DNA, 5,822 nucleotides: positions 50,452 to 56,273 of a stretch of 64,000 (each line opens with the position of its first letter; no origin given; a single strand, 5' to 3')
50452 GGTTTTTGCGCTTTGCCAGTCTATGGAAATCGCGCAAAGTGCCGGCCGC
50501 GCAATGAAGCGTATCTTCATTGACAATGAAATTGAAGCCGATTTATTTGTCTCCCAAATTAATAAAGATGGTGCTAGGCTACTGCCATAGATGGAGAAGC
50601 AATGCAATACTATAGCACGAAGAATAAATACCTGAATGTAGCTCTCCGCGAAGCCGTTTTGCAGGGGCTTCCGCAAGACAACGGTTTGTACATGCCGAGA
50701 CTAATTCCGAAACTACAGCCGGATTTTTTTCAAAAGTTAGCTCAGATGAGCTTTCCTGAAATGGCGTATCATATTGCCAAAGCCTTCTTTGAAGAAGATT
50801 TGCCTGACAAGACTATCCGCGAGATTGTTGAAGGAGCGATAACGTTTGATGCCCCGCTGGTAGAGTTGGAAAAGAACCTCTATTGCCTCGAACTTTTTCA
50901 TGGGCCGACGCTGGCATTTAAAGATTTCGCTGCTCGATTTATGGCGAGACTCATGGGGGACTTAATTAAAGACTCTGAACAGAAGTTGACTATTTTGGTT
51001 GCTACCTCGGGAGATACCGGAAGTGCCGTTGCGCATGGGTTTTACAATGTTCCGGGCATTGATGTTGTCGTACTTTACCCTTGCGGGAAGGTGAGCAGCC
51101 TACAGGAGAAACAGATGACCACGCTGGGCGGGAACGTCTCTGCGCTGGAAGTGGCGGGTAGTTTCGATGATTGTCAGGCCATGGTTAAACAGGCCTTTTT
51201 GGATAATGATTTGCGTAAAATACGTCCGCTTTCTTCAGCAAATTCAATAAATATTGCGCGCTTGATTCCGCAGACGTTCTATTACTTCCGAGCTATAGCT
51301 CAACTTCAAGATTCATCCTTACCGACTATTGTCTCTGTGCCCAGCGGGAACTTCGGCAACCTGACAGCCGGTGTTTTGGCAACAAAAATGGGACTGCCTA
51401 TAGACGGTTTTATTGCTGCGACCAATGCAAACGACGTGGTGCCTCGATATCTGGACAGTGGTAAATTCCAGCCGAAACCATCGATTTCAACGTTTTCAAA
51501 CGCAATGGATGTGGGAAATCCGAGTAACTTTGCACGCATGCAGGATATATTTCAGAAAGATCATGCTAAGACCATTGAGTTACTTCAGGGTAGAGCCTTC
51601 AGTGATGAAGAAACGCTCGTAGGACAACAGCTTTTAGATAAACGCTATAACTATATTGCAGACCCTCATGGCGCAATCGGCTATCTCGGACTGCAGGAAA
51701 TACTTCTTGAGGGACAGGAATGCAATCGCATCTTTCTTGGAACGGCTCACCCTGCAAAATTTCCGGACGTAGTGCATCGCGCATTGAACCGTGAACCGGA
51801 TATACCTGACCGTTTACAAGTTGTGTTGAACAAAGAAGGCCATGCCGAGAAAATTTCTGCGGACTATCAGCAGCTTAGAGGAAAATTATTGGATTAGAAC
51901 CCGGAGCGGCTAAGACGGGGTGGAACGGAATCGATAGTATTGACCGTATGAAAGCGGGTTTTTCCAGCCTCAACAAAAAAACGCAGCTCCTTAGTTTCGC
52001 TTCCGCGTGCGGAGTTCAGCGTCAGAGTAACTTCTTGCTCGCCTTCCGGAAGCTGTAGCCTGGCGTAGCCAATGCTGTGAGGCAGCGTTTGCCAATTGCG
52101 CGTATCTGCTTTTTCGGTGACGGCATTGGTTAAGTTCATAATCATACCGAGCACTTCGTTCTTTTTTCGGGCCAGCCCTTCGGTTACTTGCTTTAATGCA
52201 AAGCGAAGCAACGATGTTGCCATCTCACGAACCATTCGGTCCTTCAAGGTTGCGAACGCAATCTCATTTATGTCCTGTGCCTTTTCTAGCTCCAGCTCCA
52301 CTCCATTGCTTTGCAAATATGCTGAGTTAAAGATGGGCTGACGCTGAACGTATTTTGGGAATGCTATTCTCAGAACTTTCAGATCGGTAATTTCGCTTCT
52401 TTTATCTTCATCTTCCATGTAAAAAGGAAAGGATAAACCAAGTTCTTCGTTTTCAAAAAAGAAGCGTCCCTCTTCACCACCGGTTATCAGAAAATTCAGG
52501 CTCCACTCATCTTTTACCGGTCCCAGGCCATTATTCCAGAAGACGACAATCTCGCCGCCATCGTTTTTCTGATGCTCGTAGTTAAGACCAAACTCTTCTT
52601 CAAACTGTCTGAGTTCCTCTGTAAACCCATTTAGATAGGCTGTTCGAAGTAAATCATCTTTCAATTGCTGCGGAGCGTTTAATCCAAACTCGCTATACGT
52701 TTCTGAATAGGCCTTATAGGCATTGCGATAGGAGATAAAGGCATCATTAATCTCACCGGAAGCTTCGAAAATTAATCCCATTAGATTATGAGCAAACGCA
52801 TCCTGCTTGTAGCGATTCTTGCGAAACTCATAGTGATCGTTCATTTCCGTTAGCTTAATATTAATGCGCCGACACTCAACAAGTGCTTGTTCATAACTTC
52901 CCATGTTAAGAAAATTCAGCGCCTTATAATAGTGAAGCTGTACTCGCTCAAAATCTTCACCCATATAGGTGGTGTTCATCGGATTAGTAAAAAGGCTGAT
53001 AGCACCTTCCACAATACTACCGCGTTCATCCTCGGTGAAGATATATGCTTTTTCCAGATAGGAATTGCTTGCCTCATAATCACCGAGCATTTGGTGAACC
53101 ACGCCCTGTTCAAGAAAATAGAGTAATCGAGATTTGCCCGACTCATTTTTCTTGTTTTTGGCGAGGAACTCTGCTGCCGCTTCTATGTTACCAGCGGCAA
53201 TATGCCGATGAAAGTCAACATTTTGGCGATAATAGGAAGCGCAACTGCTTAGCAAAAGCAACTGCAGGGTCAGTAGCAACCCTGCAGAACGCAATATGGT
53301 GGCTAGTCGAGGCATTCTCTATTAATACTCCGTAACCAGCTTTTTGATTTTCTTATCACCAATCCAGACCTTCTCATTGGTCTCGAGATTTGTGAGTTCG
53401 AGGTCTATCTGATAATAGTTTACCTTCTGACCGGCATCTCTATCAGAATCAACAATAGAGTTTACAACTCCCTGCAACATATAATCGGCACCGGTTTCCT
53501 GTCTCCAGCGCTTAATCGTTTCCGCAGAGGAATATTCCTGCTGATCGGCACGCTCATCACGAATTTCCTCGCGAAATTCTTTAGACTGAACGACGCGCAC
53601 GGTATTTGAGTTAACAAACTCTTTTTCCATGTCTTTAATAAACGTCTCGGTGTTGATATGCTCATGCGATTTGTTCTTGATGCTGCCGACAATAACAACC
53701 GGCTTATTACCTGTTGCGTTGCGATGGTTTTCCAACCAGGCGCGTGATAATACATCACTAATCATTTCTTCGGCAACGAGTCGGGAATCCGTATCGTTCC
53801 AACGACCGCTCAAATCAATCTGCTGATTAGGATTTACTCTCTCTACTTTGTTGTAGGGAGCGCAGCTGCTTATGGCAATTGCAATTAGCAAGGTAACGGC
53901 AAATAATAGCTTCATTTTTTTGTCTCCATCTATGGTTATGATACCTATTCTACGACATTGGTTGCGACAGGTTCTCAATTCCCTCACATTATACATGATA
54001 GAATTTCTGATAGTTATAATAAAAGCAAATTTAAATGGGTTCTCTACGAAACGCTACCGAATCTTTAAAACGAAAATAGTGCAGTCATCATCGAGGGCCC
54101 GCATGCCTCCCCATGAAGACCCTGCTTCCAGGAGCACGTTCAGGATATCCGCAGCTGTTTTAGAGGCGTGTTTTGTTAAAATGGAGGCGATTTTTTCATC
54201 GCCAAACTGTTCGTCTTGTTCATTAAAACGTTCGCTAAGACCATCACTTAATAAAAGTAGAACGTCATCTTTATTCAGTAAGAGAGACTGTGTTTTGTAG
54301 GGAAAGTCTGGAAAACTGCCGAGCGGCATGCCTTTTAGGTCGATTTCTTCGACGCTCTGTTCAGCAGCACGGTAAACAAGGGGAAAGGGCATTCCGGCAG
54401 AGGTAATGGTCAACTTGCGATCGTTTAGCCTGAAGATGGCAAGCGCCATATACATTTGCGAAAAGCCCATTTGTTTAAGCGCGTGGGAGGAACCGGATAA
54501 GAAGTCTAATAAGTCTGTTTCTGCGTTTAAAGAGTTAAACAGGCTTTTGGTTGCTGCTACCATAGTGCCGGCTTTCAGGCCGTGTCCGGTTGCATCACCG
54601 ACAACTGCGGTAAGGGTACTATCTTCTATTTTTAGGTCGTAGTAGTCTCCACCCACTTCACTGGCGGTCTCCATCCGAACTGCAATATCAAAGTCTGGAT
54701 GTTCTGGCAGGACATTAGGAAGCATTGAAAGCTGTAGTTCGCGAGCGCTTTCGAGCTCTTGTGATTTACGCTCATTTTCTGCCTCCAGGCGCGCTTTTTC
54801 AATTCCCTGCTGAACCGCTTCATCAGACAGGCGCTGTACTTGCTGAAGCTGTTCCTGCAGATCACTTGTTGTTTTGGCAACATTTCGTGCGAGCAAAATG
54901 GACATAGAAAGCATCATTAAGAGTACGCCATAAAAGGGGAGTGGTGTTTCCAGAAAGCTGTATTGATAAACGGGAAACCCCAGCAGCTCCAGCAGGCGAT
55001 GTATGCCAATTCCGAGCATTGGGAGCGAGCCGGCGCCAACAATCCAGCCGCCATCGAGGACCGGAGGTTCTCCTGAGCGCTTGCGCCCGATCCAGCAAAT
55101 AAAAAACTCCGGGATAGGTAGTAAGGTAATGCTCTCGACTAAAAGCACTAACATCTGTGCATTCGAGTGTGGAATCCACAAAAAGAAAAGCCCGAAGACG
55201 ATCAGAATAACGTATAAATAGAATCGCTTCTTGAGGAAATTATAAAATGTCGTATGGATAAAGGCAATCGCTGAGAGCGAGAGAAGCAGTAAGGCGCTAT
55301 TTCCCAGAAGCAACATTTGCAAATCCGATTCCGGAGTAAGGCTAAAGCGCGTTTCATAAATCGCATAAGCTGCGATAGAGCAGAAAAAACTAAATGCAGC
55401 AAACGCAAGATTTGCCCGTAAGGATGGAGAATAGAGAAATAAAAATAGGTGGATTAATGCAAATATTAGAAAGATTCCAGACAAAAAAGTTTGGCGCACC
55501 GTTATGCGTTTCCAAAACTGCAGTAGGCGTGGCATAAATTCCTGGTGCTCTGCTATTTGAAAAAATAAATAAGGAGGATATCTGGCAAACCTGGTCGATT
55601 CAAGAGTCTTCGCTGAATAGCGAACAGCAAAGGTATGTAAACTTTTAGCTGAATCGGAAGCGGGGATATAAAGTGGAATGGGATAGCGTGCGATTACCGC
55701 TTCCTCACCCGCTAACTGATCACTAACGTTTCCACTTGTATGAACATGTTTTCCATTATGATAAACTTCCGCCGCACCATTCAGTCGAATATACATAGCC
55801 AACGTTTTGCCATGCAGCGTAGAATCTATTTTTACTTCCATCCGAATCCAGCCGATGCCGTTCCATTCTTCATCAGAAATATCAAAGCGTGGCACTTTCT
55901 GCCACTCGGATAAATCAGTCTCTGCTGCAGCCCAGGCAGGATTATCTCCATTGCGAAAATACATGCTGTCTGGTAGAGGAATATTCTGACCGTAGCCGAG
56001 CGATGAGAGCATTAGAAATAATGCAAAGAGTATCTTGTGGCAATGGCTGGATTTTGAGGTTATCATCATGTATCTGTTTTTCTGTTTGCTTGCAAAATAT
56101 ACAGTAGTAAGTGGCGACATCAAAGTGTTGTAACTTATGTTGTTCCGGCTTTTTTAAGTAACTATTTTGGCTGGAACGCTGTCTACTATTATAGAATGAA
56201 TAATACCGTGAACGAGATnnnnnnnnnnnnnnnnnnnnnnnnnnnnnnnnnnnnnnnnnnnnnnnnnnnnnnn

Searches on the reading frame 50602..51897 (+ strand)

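Call 47: search_protein_families(library=pfam, proteins=[window:50602-51897:+], max_evalue=0.0001)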
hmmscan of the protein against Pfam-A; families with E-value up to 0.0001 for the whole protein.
window:50602-51897:+ (431 aa): 3 families
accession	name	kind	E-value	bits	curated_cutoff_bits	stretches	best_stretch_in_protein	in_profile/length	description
PF00291.31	PALP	-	5.3e-25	88.8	35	1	88-366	12-276/295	Pyridoxal-phosphate dependent enzyme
PF14821.11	Thr_synth_N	-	8.1e-21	74.4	25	1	2-79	1-78/79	Threonine synthase N terminus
PF24857.1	THR4_C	-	1.3e-07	32.1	27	1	371-404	17-50/85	Threonine synthase, C-terminal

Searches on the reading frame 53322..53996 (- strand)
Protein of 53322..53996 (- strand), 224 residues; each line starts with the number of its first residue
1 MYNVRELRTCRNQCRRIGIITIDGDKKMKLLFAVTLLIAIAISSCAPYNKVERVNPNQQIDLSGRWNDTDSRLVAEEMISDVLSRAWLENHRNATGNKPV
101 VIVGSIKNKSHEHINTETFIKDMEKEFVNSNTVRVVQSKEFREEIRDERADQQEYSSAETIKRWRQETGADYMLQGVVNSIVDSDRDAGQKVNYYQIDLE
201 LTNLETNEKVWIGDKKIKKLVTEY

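Call 47: search_protein_families(library=pfam, proteins=[window:53322-53996:-], max_evalue=0.0001)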
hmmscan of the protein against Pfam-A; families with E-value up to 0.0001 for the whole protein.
window:53322-53996:- (224 aa): 1 family
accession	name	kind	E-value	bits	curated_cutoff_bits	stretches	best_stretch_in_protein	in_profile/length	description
PF13036.11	LpoB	-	3.4e-40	137.7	22.3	1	70-217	1-147/147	Peptidoglycan-synthase activator LpoB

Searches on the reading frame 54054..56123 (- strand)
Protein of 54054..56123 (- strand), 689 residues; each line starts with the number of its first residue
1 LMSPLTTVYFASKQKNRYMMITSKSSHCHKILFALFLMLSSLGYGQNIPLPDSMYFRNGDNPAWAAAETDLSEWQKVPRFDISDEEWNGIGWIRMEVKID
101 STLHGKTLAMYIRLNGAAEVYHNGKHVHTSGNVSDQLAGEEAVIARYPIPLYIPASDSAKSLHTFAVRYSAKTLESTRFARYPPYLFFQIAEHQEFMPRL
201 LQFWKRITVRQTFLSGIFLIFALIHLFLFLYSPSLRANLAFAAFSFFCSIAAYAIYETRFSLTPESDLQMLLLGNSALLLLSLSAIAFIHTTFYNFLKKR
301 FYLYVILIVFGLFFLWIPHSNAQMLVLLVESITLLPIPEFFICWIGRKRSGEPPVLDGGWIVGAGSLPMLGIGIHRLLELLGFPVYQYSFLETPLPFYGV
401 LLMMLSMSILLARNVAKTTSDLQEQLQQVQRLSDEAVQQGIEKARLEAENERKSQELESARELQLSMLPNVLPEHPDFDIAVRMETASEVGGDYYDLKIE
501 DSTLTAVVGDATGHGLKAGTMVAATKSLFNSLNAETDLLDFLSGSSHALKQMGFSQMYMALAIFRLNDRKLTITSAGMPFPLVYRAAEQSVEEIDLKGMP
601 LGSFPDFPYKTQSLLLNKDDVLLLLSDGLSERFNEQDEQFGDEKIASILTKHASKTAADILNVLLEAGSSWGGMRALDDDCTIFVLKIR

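Call 48: search_protein_families(library=pfam, proteins=[window:54054-56123:-], max_evalue=0.0001)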
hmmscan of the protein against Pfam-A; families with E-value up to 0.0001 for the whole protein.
window:54054-56123:- (689 aa): 2 families
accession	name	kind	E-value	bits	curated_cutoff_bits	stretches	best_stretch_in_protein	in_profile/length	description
PF07228.17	SpoIIE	-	1.6e-34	120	25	1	501-688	2-191/192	Stage II sporulation protein E (SpoIIE)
PF07695.17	7TMR-DISM_7TM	-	5.3e-07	30.2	29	1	211-412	5-203/205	7TM diverse intracellular signalling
